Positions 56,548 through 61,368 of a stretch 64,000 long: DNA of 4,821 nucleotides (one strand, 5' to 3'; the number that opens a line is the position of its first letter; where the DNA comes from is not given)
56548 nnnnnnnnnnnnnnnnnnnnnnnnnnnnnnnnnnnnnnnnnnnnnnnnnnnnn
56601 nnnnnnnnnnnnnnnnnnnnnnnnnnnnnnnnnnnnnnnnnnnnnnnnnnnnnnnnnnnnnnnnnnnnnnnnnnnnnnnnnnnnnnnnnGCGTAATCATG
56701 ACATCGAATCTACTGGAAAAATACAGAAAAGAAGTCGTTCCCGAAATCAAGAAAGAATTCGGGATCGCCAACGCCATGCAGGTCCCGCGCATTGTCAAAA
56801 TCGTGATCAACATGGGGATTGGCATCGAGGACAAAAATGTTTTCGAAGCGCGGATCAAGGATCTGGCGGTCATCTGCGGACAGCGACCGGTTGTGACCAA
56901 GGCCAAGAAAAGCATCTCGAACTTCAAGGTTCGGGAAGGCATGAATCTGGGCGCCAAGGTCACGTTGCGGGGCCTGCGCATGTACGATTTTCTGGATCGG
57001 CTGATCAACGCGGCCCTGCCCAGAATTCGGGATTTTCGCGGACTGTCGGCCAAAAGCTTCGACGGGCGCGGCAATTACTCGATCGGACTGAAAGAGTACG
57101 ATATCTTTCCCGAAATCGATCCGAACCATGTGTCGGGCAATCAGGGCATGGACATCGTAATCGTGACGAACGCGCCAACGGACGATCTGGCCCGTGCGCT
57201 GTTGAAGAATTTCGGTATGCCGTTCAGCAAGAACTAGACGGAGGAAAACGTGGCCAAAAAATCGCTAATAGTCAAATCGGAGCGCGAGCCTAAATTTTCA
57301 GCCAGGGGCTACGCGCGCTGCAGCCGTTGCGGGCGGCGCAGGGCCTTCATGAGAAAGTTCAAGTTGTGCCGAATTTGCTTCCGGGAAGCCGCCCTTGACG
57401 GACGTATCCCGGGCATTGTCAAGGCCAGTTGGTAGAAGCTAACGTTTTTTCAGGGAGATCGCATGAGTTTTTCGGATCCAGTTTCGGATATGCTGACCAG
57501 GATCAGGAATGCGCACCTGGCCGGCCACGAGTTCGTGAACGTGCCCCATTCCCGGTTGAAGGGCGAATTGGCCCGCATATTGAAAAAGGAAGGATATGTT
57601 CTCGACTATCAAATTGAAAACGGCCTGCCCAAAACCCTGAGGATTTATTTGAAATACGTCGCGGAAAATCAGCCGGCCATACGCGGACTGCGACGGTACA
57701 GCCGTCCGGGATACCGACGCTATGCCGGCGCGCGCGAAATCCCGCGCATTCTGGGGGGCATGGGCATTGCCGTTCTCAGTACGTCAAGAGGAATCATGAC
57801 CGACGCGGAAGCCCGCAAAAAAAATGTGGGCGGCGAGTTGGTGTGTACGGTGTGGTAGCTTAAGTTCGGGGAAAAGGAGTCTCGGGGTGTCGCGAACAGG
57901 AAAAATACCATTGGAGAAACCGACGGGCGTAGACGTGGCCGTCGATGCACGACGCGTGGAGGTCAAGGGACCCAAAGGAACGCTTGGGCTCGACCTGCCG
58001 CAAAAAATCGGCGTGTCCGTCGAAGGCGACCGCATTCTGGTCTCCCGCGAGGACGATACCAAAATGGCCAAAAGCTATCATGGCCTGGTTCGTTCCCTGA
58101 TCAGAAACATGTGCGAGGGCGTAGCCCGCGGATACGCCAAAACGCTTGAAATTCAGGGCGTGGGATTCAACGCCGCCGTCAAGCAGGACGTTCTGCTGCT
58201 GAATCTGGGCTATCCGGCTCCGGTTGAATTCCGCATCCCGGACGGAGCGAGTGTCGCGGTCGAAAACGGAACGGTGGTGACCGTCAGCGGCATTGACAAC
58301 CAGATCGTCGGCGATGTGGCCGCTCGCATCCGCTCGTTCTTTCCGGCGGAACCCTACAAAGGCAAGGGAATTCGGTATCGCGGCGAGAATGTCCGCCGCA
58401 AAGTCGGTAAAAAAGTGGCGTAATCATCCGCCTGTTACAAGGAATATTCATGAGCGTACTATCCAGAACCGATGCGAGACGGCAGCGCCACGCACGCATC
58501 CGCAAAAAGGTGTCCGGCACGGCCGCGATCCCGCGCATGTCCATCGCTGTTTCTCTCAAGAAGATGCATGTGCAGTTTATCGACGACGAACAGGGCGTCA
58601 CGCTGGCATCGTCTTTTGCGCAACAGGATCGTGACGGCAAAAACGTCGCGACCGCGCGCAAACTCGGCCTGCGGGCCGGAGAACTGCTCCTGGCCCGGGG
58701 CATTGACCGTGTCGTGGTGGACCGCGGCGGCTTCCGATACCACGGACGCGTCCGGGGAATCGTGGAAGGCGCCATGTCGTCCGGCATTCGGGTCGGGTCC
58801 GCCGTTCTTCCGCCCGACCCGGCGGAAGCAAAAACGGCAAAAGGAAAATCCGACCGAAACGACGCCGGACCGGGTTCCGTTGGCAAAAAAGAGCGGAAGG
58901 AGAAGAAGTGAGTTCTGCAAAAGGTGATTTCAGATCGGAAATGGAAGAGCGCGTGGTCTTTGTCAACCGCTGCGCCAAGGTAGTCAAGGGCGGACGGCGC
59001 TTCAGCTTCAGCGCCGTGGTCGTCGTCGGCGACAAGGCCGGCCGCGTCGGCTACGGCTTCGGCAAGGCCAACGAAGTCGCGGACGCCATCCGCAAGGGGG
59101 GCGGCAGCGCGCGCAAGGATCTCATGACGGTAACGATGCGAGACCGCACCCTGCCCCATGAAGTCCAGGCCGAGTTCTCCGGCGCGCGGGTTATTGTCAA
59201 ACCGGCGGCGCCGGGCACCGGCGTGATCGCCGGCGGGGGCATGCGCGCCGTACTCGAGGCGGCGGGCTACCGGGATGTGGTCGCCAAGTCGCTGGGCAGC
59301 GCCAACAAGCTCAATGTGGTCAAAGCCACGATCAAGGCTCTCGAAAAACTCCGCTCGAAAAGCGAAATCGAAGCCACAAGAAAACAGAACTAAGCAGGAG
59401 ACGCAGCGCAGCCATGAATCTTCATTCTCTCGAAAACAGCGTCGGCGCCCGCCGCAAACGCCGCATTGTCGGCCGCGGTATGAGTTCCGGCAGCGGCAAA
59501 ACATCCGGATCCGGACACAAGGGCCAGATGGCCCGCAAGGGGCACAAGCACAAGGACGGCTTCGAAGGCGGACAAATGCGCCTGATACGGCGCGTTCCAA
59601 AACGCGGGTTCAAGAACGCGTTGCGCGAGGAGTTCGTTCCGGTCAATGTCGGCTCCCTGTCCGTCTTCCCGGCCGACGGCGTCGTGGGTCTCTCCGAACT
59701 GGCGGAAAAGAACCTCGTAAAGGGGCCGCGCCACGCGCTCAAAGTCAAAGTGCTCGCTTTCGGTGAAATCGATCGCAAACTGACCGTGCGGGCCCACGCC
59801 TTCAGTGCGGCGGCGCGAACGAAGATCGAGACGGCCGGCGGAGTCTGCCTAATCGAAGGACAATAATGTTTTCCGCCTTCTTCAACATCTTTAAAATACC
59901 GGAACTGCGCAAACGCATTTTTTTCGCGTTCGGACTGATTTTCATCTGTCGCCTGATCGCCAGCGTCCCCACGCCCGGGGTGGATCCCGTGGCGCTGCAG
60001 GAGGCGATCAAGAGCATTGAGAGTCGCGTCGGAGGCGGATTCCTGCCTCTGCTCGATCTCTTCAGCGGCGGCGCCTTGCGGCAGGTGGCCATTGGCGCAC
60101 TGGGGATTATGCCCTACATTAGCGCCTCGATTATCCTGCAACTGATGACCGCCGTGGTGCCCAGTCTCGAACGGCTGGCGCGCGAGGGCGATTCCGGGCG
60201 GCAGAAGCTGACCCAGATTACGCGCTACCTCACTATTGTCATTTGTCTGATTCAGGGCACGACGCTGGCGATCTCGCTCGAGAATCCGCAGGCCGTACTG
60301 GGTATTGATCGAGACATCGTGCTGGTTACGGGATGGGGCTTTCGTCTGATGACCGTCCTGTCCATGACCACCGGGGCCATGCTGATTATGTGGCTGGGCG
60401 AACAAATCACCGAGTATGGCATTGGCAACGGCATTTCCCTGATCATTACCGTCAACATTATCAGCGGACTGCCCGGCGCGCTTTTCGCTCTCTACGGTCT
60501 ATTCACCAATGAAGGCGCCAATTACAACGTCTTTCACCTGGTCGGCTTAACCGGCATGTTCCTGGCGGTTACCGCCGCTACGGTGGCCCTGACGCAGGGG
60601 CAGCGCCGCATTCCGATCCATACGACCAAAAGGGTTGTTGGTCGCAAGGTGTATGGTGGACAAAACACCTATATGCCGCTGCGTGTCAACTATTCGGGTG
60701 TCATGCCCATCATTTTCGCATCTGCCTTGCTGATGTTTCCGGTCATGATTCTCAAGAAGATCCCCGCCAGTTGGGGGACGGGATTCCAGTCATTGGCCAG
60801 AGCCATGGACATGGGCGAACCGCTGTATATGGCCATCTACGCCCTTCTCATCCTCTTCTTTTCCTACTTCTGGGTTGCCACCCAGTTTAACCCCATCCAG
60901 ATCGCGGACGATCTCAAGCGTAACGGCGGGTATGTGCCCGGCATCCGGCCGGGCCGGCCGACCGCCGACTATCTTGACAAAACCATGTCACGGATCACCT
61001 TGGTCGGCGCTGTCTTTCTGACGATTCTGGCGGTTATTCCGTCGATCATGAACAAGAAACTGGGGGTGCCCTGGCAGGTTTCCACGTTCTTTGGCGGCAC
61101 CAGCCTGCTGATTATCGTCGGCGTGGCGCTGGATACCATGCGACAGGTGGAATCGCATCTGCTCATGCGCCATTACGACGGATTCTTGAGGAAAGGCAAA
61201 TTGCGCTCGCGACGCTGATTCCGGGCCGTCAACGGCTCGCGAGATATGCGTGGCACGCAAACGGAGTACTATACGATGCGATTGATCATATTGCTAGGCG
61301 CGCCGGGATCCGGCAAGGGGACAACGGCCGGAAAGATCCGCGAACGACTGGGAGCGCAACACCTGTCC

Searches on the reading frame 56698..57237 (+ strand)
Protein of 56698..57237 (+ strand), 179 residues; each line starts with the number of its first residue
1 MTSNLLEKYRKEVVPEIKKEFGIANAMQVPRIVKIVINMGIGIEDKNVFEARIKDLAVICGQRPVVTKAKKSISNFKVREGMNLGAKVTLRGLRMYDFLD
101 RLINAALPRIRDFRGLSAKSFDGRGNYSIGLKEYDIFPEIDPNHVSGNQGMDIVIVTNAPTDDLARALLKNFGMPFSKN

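Call 34: search_protein_families(library=ncbifam, proteins=[window:56698-57237:+], max_evalue=0.001)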
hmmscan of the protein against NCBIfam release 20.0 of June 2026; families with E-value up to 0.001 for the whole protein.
window:56698-57237:+ (179 aa): 2 families
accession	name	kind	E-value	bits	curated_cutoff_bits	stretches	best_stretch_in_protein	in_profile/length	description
NF000585.0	PRK00010.1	equivalog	3.4e-78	261.5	186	1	3-178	3-180/181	50S ribosomal protein L5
NF003258.0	PRK04219.1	equivalog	9.1e-26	90.5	166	1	24-159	9-137/178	50S ribosomal protein L5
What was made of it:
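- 56698..57237 (+): rplE (uL5), downstream neighbour. NF000585 at 261.5 bits (call 34).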

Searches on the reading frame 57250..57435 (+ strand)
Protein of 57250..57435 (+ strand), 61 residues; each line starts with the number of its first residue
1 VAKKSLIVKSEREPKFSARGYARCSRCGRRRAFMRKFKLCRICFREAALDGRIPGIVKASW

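Call 4: search_protein_families(library=pfam, proteins=[window:57250-57435:+], max_evalue=0.01)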
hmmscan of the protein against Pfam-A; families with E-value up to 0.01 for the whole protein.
window:57250-57435:+ (61 aa): 1 family
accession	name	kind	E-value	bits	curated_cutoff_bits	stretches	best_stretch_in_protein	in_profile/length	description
PF00253.27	Ribosomal_S14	-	1.2e-21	76.6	27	1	10-60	2-54/54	Ribosomal protein S14p/S29e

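Call 34: search_protein_families(library=ncbifam, proteins=[window:57250-57435:+], max_evalue=0.001)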
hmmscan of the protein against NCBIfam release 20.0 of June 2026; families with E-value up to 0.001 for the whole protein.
window:57250-57435:+ (61 aa): 4 families
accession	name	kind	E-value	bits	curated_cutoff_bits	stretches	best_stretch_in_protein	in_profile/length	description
NF005974.0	PRK08061.1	equivalog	1.8e-30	104.8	77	1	1-61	1-61/61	type Z 30S ribosomal protein S14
NF006477.0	PRK08881.1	equivalog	7.2e-16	58.5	77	1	18-61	58-101/101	30S ribosomal protein S14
NF005370.0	PRK06911.1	equivalog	1.8e-11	43.9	187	1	19-61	58-100/100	30S ribosomal protein S14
NF004424.0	PRK05766.1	equivalog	6.5e-09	35.5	54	1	12-48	7-45/54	30S ribosomal protein S14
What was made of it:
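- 57250..57435 (+): rpsN, type-Z (C+) uS14, 61 aa, C24xxC27-x12-C40xxC43. NF005974 'type Z 30S ribosomal protein S14' at 104.8 bits against cutoff 77 (call 34).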

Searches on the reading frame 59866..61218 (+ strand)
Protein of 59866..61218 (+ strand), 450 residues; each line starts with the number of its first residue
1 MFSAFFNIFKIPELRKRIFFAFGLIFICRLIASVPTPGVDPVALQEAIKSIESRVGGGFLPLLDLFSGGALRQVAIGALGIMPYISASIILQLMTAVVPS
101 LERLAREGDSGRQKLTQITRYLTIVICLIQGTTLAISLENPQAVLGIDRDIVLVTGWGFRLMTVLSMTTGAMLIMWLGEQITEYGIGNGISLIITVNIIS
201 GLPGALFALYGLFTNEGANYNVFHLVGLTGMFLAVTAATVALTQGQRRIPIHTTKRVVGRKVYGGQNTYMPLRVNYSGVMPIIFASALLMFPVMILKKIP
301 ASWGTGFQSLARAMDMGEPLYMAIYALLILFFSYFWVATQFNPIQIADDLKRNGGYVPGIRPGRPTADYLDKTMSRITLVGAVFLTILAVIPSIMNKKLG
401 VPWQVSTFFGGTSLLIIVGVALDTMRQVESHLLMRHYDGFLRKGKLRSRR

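Call 9: find_related_loci(query=window:59866-61218:+, collection=genome_contigs, flank=10000)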
Query window:59866-61218:+ (450 aa) in genome_contigs; peptide patterns used: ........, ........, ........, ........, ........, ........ (x = any residue, [..] = any of these).
600 stretches matched a pattern (row limit reached: there are more); 600 encode a relative of the query (tblastn E <= 1e-3); the best 80 are kept; 80 distinct loci.
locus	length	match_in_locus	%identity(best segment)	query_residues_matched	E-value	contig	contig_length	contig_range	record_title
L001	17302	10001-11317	70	1-440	0e+0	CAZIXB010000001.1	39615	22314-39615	MAG TPA_asm: uncultured Victivallales bacterium isolate SRP332253_co1_180 genome assembly, contig: NODE_1269_length_3961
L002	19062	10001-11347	59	1-450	5e-169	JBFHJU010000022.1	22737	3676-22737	MAG: Tichowtungia sp. isolate Mix_sand07.2021.05.G.71 k141_526132_length_22737_cov_13.0000, whole genome shotgun sequenc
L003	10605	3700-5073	55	3-449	2e-155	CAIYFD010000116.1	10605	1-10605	MAG: uncultured Opitutae bacterium isolate UppL6_bin-1600 genome assembly, contig: bin-1600:116/377, whole genome shotgu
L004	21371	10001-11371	53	1-449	3e-152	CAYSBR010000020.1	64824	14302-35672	MAG TPA_asm: uncultured Opitutaceae bacterium isolate SRP344714_co1_327 genome assembly, contig: NODE_976_length_64824_c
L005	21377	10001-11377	53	1-449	1e-151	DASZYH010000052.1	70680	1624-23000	MAG TPA_asm: Opitutaceae bacterium isolate SMAG_U6205 k141_266273, whole genome shotgun sequence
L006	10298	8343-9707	54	3-449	8e-149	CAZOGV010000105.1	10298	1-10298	MAG TPA_asm: uncultured Akkermansia sp. isolate SRP072547_co1_405 genome assembly, contig: NODE_12843_length_10298_cov_1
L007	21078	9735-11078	51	1-450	5e-147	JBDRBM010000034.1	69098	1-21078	MAG: Candidatus Omnitrophota bacterium isolate MEGAHIT-group-1.126 k141_2067381, whole genome shotgun sequence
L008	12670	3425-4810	54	1-449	1e-143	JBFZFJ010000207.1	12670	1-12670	MAG: Verrucomicrobiales bacterium isolate PPR_0612 k121_1020764, whole genome shotgun sequence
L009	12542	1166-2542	51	1-449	2e-142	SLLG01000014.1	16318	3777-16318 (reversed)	MAG: Opitutales bacterium isolate CSSed165cm_301R1 CSSed16-5cm-10082, whole genome shotgun sequence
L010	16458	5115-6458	49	1-450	2e-141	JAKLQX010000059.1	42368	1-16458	MAG: Candidatus Omnitrophota bacterium isolate bin S2.101 k141_370621, whole genome shotgun sequence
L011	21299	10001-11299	49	3-450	2e-140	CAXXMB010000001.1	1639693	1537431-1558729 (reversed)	MAG: uncultured Desulfatitalea sp. isolate 24a4592a-339c-494a-8bd6-25b06643d142 genome assembly, contig: contig_1, whole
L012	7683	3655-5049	52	1-449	1e-140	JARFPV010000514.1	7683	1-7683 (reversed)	MAG: Akkermansiaceae bacterium isolate MAG_Ve_Sed_07 k141_3320235, whole genome shotgun sequence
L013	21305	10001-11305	48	1-450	4e-139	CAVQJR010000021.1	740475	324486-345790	MAG: uncultured delta proteobacterium isolate MFD02416.bin.1.270 genome assembly, contig: contig_8851, whole genome shot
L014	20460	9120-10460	51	1-450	5e-139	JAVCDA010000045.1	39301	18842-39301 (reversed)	MAG: Candidatus Saelkia tenebricola isolate MAG_3300035698_749 Ga0374944_490799, whole genome shotgun sequence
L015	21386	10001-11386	51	1-449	8e-138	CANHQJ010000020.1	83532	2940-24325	MAG: Verrucomicrobiae bacterium isolate RE-26jul17-9 genome assembly, contig: RE-26jul17-C121-p2, whole genome shotgun s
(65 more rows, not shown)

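Call 15: list_cluster_members(proteins=[P0001, window:59866-61218:+])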
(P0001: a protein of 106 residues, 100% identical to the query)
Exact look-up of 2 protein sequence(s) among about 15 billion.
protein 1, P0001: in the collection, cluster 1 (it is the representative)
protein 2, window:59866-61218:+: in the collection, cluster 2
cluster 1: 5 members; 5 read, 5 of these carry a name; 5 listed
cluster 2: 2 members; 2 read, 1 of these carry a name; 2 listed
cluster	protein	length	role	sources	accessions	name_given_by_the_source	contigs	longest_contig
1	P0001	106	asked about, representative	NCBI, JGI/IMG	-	large subunit ribosomal protein L24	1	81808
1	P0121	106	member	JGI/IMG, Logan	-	large subunit ribosomal protein L24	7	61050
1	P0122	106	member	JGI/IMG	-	large subunit ribosomal protein L24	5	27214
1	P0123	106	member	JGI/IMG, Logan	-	large subunit ribosomal protein L24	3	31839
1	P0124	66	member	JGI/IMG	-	large subunit ribosomal protein L24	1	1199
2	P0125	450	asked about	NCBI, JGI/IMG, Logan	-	preprotein translocase subunit SecY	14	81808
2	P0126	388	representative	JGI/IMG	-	-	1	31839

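Call 37: find_encoding_contigs(protein=window:59866-61218:+, flank=10000, max_places=3)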
Protein window:59866-61218:+ (450 aa): 16 contigs read that carry it; 3 places shown.
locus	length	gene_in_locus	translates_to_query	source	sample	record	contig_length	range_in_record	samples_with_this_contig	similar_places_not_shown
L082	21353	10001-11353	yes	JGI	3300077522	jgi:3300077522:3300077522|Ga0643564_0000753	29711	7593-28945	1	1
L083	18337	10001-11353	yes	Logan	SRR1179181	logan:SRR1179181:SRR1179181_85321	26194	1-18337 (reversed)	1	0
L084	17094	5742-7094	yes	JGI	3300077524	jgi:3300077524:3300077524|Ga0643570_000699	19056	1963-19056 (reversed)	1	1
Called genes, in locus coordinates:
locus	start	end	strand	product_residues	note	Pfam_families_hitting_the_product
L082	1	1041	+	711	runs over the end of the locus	PF00009:GTP_EFTU, PF22042:EF-G_D2, PF03144:GTP_EFTU_D2, PF16658:RF3_C, PF14492:EFG_III, PF03764:EFG_IV, PF00679:EFG_C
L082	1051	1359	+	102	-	PF00338:Ribosomal_S10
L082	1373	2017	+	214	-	PF00297:Ribosomal_L3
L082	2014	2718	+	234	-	PF00573:Ribosomal_L4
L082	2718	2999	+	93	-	PF00276:Ribosomal_L23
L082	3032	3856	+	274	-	PF00181:Ribosomal_L2_N, PF03947:Ribosomal_L2_C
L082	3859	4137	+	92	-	PF00203:Ribosomal_S19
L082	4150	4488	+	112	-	PF00237:Ribosomal_L22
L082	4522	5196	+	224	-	PF07650:KH_2, PF00189:Ribosomal_S3_C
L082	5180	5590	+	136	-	PF00252:Ribosomal_L16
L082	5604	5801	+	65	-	PF00831:Ribosomal_L29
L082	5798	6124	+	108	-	PF00366:Ribosomal_S17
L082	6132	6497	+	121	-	PF00238:Ribosomal_L14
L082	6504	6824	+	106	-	PF17136:ribosomal_L24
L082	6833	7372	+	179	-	PF00281:Ribosomal_L5, PF00673:Ribosomal_L5_C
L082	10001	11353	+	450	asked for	PF00344:SecY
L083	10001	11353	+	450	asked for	PF00344:SecY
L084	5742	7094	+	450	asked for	PF00344:SecY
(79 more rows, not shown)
